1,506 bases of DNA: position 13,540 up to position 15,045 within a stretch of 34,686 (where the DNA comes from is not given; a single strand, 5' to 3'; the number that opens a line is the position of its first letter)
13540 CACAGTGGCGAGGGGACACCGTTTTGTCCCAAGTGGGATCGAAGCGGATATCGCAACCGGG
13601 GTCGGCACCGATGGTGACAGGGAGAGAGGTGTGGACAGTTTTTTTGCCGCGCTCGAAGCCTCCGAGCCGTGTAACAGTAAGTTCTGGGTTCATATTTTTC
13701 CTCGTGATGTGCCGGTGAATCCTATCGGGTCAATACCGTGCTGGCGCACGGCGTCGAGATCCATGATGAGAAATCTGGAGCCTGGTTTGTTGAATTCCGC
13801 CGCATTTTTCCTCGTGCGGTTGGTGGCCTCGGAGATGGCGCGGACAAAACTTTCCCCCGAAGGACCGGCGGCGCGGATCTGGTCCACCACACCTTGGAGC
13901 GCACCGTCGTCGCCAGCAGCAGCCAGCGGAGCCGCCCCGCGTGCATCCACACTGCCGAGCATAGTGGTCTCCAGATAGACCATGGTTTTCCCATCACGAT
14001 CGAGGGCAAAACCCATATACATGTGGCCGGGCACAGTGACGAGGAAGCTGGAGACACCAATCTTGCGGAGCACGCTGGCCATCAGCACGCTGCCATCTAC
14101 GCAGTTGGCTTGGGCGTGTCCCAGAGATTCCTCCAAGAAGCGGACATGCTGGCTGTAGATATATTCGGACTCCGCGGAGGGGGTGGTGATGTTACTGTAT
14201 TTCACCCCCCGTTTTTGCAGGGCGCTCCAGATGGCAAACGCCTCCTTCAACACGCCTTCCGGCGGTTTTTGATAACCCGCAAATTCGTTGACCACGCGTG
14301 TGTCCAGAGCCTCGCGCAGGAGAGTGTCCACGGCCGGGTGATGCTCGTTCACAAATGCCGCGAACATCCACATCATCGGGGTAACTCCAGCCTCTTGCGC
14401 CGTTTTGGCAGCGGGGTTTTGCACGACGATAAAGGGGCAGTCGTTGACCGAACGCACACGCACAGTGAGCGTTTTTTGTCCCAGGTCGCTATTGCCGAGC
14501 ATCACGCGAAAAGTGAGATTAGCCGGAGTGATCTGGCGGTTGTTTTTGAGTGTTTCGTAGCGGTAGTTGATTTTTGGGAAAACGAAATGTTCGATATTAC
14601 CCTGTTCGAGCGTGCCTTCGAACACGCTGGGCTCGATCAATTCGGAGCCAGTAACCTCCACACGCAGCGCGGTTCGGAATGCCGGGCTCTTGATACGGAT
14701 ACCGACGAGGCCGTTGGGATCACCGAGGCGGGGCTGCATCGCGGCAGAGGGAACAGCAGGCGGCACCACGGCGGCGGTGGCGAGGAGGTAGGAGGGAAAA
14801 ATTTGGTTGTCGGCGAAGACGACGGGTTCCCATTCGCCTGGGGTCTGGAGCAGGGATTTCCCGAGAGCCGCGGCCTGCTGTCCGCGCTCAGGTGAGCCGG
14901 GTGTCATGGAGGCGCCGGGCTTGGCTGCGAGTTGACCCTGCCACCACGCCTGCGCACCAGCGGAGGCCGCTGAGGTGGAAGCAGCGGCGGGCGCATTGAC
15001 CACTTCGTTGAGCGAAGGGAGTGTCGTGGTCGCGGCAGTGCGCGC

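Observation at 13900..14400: Predicted periplasmic transglutaminase-like (Cys-His) domain on a cytoplasmic-FHA membrane protein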

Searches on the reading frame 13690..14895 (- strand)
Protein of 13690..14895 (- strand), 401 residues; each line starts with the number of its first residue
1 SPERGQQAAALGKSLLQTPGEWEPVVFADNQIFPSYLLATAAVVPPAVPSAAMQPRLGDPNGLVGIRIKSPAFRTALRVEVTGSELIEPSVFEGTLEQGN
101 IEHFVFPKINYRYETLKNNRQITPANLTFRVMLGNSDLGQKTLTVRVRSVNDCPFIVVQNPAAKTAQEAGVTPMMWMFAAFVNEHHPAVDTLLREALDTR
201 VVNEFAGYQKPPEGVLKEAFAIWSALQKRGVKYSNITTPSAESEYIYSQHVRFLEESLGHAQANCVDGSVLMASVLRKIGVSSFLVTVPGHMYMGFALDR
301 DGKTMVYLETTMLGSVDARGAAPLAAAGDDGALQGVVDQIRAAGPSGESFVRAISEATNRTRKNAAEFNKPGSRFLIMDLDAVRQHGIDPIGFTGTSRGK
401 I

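Call 6: search_protein_families(library=pfam, proteins=[window:13690-14895:-], max_evalue=10)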
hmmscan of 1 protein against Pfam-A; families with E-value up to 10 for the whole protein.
window:13690-14895:- (401 aa): 0 families

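Call 7: search_solved_structures(query=window:13690-14895:-, max_evalue=10, show_alignments=2)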
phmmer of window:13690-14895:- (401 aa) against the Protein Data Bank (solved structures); distinct sequences matched with E-value up to 10: 0.

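Call 9: find_homologous_proteins(query=window:13690-14895:-, max_evalue=0.001)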
Query window:13690-14895:- (401 aa): 1267 proteins with E <= 0.001 among 8000 candidates; the best 120 are listed.
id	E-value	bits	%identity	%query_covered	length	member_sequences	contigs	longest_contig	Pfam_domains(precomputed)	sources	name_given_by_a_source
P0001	3.6e-103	364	63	63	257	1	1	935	-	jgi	-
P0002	1.4e-95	339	41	93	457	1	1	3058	-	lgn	-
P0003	9.0e-95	336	44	94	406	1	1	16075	-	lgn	-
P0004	3.2e-94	334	44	97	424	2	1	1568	-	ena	-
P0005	7.6e-94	333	45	94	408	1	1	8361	-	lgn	-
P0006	9.1e-94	333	45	93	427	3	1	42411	-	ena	-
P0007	1.5e-93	332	44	97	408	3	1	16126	-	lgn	-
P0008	4.7e-93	330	44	94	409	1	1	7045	-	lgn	-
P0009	1.2e-92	329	43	97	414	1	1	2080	-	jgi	jgi:hypothetical protein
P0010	1.3e-92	329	44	94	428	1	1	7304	-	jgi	jgi:hypothetical protein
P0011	1.4e-92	329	44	94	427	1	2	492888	-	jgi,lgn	-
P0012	1.6e-92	329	44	94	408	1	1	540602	-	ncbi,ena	-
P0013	2.3e-92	328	49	59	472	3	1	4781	-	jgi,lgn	jgi:hypothetical protein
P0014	2.9e-92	328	44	94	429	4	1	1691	-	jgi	jgi:hypothetical protein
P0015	4.5e-92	327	45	93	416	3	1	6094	-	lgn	-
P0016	5.2e-92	327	45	96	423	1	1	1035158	-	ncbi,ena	-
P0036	8.0e-90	320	45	93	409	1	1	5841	-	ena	-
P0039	1.7e-89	319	42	95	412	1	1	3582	PF01841.26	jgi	jgi:Transglutaminase-like superfamily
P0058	2.1e-88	315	43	95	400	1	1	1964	-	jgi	-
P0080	7.9e-87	310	42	95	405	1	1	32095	-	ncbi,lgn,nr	ncbi:MAG: hypothetical protein HYX69_01760 [Planctomycetia bacterium]|nr:hypothetical protein [Planc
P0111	4.7e-85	304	42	96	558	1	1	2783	PF00498.32,PF16697.11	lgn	-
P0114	5.2e-85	304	44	84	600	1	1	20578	PF00498.32,PF16697.11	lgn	-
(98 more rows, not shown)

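Call 23: predict_structure(alignment_id=A1)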
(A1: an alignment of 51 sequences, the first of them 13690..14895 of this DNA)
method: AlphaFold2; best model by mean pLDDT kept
length: 401 residues; sequences in the alignment: 51
mean_pLDDT: 87.3   pTM: 0.85
mean pLDDT of the five models: 87.3, 86.4, 85.6, 85.6, 85.0
residues with pLDDT >= 90: 283; 70-90: 59; 50-70: 37; < 50: 22
segments of 3 or more residues with pLDDT < 50: 3-17, 396-401
pLDDT, mean of each block of 10 residues (from residue 1): 40 46 92 93 67 77 93 96 92 95 95 93 96 96 96 91 84 91 95 98 98 98 97 79 86 94 94 98 96 97 95 74 59 91 94 94 96 93 90 52 33
secondary structure, 60 per line:
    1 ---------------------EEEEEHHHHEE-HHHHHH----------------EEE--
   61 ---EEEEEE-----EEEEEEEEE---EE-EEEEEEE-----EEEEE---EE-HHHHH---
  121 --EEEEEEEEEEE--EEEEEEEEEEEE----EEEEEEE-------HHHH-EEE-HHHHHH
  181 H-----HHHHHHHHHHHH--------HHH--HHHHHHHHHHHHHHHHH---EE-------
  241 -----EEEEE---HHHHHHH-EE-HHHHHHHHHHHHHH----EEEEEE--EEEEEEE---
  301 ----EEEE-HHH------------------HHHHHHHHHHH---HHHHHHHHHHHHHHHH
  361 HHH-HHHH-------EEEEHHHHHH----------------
elements in order: E22-26 H27-30 H34-39 E56-58 E64-69 E75-83 E90-96 E102-106 H113-117 E123-133 E136-147 E152-158 H166-169 E171-173 H175-181 H187-198 H212-228 E246-250 H254-260 H265-278 E283-288 E291-297 E305-308 H331-341 H345-363 H365-368 E376-379 H380-385

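Call 27: search_solved_structures(query=A1, max_evalue=10, show_alignments=3)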
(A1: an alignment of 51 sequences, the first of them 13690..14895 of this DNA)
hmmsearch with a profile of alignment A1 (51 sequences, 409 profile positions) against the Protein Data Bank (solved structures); distinct sequences matched with E-value up to 10: 3.
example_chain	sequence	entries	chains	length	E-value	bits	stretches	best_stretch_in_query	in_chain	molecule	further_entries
7e52_A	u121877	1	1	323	0.36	12.9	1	57-102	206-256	Thioredoxin reductase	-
3l6w_A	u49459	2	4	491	1.6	10.8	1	175-254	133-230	Hemocyanin 1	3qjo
4bed_B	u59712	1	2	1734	1.8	10.6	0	175-253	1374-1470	HEMOCYANIN KLH1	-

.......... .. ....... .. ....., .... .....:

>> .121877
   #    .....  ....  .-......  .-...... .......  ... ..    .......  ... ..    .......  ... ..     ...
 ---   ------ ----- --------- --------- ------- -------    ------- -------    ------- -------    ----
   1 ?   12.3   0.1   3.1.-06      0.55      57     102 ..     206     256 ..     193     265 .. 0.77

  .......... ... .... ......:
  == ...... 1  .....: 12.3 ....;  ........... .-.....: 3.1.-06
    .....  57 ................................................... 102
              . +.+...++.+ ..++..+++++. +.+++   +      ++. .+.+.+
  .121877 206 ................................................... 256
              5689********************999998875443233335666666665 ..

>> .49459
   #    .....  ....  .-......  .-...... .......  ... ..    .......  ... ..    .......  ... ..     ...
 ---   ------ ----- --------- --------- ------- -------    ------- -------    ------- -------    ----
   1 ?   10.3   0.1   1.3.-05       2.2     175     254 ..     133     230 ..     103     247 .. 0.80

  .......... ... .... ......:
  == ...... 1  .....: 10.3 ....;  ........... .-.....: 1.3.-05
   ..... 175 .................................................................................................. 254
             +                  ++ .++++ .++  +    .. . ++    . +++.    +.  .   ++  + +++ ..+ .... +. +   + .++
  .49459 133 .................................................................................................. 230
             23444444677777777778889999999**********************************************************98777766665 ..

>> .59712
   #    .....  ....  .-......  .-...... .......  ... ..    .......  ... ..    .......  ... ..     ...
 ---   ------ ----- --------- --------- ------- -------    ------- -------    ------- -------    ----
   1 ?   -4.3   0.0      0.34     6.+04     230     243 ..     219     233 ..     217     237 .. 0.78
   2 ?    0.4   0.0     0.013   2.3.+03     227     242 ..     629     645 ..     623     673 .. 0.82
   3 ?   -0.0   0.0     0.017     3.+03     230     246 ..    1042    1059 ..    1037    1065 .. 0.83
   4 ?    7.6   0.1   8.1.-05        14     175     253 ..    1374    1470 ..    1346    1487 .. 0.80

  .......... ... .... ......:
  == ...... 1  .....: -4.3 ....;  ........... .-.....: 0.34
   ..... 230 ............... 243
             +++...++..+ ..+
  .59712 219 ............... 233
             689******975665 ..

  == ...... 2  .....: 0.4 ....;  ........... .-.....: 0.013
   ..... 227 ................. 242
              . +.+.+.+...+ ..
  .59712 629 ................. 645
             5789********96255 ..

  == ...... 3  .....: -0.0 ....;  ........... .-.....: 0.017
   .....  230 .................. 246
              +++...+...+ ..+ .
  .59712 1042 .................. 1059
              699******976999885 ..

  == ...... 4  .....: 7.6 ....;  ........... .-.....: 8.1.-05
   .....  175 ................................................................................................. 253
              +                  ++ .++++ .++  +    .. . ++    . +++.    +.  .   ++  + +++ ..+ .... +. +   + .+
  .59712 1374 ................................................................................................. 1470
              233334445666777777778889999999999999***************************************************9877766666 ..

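Call 32: find_encoding_contigs(protein=P0114, flank=7000, max_places=3)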
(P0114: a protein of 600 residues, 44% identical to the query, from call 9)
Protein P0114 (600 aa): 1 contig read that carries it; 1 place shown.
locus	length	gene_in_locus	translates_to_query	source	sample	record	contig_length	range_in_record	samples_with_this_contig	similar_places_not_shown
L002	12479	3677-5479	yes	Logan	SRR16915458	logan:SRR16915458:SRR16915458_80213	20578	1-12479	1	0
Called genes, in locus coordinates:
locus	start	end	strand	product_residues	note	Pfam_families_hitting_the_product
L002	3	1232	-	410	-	?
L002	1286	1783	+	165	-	-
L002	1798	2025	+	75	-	-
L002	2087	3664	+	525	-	PF12773:DZR (faint), PF13240:Zn_Ribbon_1 (faint), PF01145:Band_7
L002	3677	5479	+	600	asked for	PF16697:Yop-YscD_cpl, PF00498:FHA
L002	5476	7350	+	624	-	PF00069:Pkinase, PF07714:PK_Tyr_Ser-Thr, PF03109:ABC1, PF08308:PEGA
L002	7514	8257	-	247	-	PF00149:Metallophos, PF12850:Metallophos_2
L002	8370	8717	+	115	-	-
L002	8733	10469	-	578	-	-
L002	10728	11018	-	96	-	-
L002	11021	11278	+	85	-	-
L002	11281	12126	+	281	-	-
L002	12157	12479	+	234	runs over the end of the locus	PF13036:LpoB (weak)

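Call 33: find_encoding_contigs(protein=P0012, flank=7000, max_places=3)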
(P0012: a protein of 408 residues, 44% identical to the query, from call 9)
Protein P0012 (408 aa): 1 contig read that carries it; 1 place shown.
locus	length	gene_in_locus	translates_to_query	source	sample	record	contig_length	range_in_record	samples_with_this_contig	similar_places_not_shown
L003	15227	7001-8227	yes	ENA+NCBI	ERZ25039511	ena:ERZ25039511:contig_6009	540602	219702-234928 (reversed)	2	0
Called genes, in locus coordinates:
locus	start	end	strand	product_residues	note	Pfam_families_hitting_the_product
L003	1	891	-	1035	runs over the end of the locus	PF26549:Tricorn_N, PF26550:Tricorn_2nd, PF23381:Beta-prop_IFT122_1st (weak), PF26549:Tricorn_N, PF07676:PD40, PF26549:Tricorn_N, PF26550:Tricorn_2nd (weak), PF07676:PD40 (weak), +2 more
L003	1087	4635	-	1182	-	-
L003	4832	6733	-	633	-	PF11949:DUF3466 (faint)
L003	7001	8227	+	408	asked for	-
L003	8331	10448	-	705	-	PF13385:Laminin_G_3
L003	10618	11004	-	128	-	PF00583:Acetyltransf_1, PF13673:Acetyltransf_10 (weak), PF13508:Acetyltransf_7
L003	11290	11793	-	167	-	-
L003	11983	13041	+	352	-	-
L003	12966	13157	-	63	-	-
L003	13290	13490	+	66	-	-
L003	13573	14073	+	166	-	PF08837:DUF1810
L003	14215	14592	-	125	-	PF11138:DUF2911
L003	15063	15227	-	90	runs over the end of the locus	-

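Call 38: search_protein_families(library=pfam, alignment_id=A1, max_evalue=1)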
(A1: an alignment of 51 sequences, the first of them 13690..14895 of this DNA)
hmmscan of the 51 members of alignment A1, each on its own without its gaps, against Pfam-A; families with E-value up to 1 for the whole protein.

A. member 1, window:13690-14895:- (401 aa): 0 families

B. families by the number of members that match (of 51 scanned): 36 families (the first 25 are shown)
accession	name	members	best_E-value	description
PF01841.26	Transglut_core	31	8.5e-06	Transglutaminase-like superfamily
PF13369.12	Transglut_core2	17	0.011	Transglutaminase-like superfamily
PF04473.18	DUF553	3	0.023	Transglutaminase-like domain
PF00006.31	ATP-synt_ab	3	0.05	ATP synthase alpha/beta family, nucleotide-binding domain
PF04931.18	DNA_pol_phi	3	0.06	DNA polymerase phi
PF08208.16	RNA_polI_A34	3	0.065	DNA-directed RNA polymerase I subunit RPA34.5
PF03985.18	Paf1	3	0.099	Paf1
PF10446.14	DUF2457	3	0.14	Protein of unknown function (DUF2457)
PF00498.31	FHA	2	5.4e-12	FHA domain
PF16697.10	Yop-YscD_cpl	2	1.3e-09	Inner membrane component of T3SS, cytoplasmic domain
PF16555.11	GramPos_pilinD1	2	0.038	Gram-positive pilin subunit D1, N-terminal domain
PF18380.7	GEN1_C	2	0.047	Holliday junction resolvase Gen1 C-terminal domain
PF00531.28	Death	2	0.091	Death domain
PF04147.17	Nop14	2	0.14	Nop14-like family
PF14183.11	YwpF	2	0.15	YwpF-like protein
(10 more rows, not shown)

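Call 39: fold_search(model_id=the predicted structure, library=pdb)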
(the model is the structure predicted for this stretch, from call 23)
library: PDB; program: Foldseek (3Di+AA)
matches with E <= 10: 1152; with E <= 0.001: 0
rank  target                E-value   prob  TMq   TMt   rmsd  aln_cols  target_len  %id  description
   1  9bc3_A                3.9e-03  0.54  0.20  0.19  18.4       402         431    9  Transglutaminase 2 - Alternate state (released 2024-07-03)
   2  9ya0_GB               6.8e-03  0.14  0.13  0.09  19.8       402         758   10  Cryo-EM structure of pre-conoid ring 2 (PCR P2 ring)from Toxoplasma gondii (released 2025-11-19)
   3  9ya0_GF               6.8e-03  0.11  0.10  0.06  19.0       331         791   11  Cryo-EM structure of pre-conoid ring 2 (PCR P2 ring)from Toxoplasma gondii (released 2025-11-19)
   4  2f4m_A                9.4e-03  0.97  0.21  0.26   7.4       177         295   11  The Mouse PNGase-HR23 Complex Reveals a Complete Remodulation of the Protein-Protein Interface Compared to its Yeast O (released 2006-03-07)
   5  3esw_A                1.0e-02  1.00  0.24  0.28   7.3       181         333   13  Complex of yeast PNGase with GlcNAc2-IAc. (released 2008-11-11)
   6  1qou_A                1.1e-02  0.92  0.17  0.35   6.9       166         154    7  CEN (Centroradialis) protein from Antirrhinum (released 2000-03-31)
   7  9e5c_1m               1.2e-02  0.99  0.19  0.16   7.4       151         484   15  Cryo-EM structure of 96 nm repeat of microtubule doublet from T. brucei flagellum (released 2025-03-12)
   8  1qou_B                1.2e-02  0.89  0.16  0.33   7.0       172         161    8  CEN (Centroradialis) protein from Antirrhinum (released 2000-03-31)
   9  5a42                  1.3e-02  0.51  0.16  0.05  20.5       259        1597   11  Cryo-EM single particle 3D reconstruction of the native conformation of E. coli alpha-2-macroglobulin (ECAM) (released 2015-07-29)
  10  2xwx_A                1.6e-02  0.92  0.15  0.15   8.4       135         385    9  Vibrio cholerae colonization factor GbpA crystal structure (released 2011-11-16)
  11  5axh_B                1.6e-02  0.84  0.15  0.11  13.6       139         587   12  Crystal structure of thermophilic dextranase from Thermoanaerobacter pseudethanolicus, D312G mutant in complex with is (released 2015-11-11)
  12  8cem_B                1.6e-02  0.54  0.17  0.08  19.2       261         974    9  Structure of bovine native C3, re-refinement (released 2023-04-05)
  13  3hlk_B                2.2e-02  0.77  0.15  0.14   8.7       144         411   12  Crystal structure of human mitochondrial acyl-CoA thioesterase (ACOT2) (released 2009-06-23)
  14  5axh_A                2.2e-02  0.63  0.17  0.12  15.6       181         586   11  Crystal structure of thermophilic dextranase from Thermoanaerobacter pseudethanolicus, D312G mutant in complex with is (released 2015-11-11)
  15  3vmp                  2.2e-02  0.41  0.16  0.11  18.4       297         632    9  Crystal structure of dextranase from Streptococcus mutans in complex with 4,5-epoxypentyl alpha-D-glucopyranoside (released 2012-02-15)
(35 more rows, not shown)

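Call 40: search_protein_families(library=pfam, proteins=[P0039, P0058, P0036, P0080, P0111, P0114, P0016, P0003], max_evalue=0.1)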
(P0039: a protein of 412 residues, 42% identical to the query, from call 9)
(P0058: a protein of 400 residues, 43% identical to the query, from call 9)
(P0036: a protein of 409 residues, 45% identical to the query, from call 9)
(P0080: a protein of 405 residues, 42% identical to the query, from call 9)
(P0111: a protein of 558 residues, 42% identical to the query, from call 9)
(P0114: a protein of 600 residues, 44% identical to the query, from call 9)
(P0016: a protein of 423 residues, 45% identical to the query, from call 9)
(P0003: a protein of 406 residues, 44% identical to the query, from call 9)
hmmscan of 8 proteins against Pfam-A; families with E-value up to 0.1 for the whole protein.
P0039 (412 aa): 1 family
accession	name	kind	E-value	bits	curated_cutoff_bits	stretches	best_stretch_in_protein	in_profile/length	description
PF01841.26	Transglut_core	-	8.5e-06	26.4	23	1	214-290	10-76/108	Transglutaminase-like superfamily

P0058 (400 aa): 2 families
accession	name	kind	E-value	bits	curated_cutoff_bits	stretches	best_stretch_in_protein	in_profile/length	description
PF01841.26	Transglut_core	-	0.0059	17.3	23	1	230-282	28-71/108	Transglutaminase-like superfamily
PF13369.12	Transglut_core2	-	0.099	12.5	23.5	0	243-297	45-99/155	Transglutaminase-like superfamily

P0036 (409 aa): 1 family
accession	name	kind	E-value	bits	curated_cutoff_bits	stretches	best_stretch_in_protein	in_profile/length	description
PF07523.18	Big_3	-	0.017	15.8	21.2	1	139-164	34-59/68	Bacterial Ig-like domain (group 3)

P0080 (405 aa): 0 families

P0111 (558 aa): 2 families
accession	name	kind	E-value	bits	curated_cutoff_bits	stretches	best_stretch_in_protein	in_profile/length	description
PF00498.31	FHA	-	2e-08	35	20.7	1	26-91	1-67/67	FHA domain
PF16697.10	Yop-YscD_cpl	-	1.9e-06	28.5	33.2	1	10-92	3-85/94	Inner membrane component of T3SS, cytoplasmic domain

P0114 (600 aa): 3 families
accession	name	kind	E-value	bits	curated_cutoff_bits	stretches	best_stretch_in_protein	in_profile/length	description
PF00498.31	FHA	-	5.4e-12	46.4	20.7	1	27-91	2-67/67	FHA domain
PF16697.10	Yop-YscD_cpl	-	1.3e-09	38.7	33.2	1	10-92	3-85/94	Inner membrane component of T3SS, cytoplasmic domain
PF01841.26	Transglut_core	-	0.0089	16.7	23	1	398-466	13-71/108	Transglutaminase-like superfamily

P0016 (423 aa): 0 families

P0003 (406 aa): 1 family
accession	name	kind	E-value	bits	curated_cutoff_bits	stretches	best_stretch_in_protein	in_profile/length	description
PF01841.26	Transglut_core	-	0.083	13.6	23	0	227-293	16-72/108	Transglutaminase-like superfamily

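Call 52: find_related_loci(query=A1, collection=genome_contigs, flank=6000)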
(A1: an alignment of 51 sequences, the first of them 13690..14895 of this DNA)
Query A1 (401 aa) in genome_contigs; peptide patterns used: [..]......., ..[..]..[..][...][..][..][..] (x = any residue, [..] = any of these).
263 stretches matched a pattern; 250 encode a relative of the query (tblastn E <= 1e-3); the best 80 are kept; 80 distinct loci.
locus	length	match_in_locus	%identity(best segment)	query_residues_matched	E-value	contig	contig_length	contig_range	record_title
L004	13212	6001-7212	45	8-393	9e-100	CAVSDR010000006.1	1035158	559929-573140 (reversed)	MAG: uncultured Verrucomicrobiae bacterium isolate MFD02581.bin.1.193 genome assembly, contig: contig_6473, whole genome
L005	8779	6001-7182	43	8-395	5e-98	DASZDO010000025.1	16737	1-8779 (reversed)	MAG TPA_asm: Chthoniobacterales bacterium isolate SMAG_U6470 k141_122692, whole genome shotgun sequence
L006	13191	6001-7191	43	8-394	9e-98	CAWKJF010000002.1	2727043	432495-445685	MAG: uncultured Verrucomicrobiae bacterium isolate MFD01916.bin.2.45 genome assembly, contig: contig_386, whole genome s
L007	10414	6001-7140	43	21-393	6e-97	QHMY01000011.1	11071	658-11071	MAG: Verrucomicrobia bacterium isolate AV89 14_0903_02_30cm_scaffold_4667_curated, whole genome shotgun sequence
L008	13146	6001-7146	43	21-395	6e-97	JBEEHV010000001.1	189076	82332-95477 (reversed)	MAG: Verrucomicrobiota bacterium isolate BP_754 scaffold_2769247, whole genome shotgun sequence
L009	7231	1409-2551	43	21-395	6e-97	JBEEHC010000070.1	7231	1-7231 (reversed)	MAG: Verrucomicrobiota bacterium isolate BP_771 scaffold_3720056, whole genome shotgun sequence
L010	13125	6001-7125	44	21-388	8e-97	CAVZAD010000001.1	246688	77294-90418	MAG: uncultured Verrucomicrobiae bacterium isolate MFD01916.bin.2.77 genome assembly, contig: contig_11436, whole genome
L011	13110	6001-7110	42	20-398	2e-95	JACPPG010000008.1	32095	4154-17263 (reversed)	MAG: Planctomycetia bacterium isolate NC_groundwater_621_Pr5_B-0.1um_65_48 alan_book_18_scaffold_164185, whole genome sh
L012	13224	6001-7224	41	22-393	6e-95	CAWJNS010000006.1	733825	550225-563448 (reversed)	MAG: uncultured Verrucomicrobiae bacterium isolate MFD02840.bin.2.14 genome assembly, contig: contig_23984, whole genome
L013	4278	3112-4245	43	21-391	8e-95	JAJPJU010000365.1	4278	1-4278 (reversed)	MAG: Spartobacteria bacterium isolate Centralia_MAG_554 k107_27767386, whole genome shotgun sequence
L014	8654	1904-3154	41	21-393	6e-94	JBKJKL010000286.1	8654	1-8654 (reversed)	MAG: Chthoniobacterales bacterium isolate ant_bin.241 k117_6049570, whole genome shotgun sequence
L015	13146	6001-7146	42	21-395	1e-93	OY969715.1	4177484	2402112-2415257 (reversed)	MAG: uncultured Verrucomicrobiae bacterium isolate MFD01916.bin.1.1 genome assembly, chromosome: 1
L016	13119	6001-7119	42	8-393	2e-93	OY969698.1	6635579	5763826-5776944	MAG: uncultured Planctomycetaceae bacterium isolate MFD00082.bin.2.56 genome assembly, chromosome: 1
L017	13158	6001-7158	42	21-391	3e-92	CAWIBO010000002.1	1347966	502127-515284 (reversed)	MAG: uncultured Verrucomicrobiae bacterium isolate MFD01275.bin.2.22 genome assembly, contig: contig_2019, whole genome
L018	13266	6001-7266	38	21-393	4e-91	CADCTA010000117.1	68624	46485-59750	MAG: uncultured Chthoniobacterales bacterium isolate AVDCRST_MAG42 genome assembly, contig: NODE9, whole genome shotgun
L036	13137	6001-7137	41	14-393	1e-87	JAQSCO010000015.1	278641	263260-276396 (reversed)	MAG: Lacunisphaera sp. isolate U-2020 MAG007 NODE_15_length_278641_cov_11.302205, whole genome shotgun sequence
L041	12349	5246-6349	40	24-398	2e-86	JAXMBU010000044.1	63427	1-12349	MAG: Planctomycetaceae bacterium isolate STL-PLA44 C3.11.fa-44, whole genome shotgun sequence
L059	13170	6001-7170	37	21-398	1e-84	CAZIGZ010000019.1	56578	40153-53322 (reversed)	MAG TPA_asm: uncultured Chitinophaga sp. isolate SRP193358_co1_757 genome assembly, contig: NODE_939_length_56578_cov_5.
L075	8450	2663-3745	40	20-396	7e-83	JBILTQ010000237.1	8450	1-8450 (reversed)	MAG: Pirellulaceae bacterium isolate ME2018-07-17_3300044591_group8_bin172 Rohwer_bin1669_scaffold_7360_c1, whole genome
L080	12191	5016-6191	36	24-398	1e-82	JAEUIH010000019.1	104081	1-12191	MAG: Planctomyces sp. isolate new MAG-38 NODE_19_length_104081_cov_8.526836, whole genome shotgun sequence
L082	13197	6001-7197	36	10-398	8e-82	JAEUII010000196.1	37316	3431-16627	MAG: Planctomycetaceae bacterium isolate new MAG-39 k141_2665156, whole genome shotgun sequence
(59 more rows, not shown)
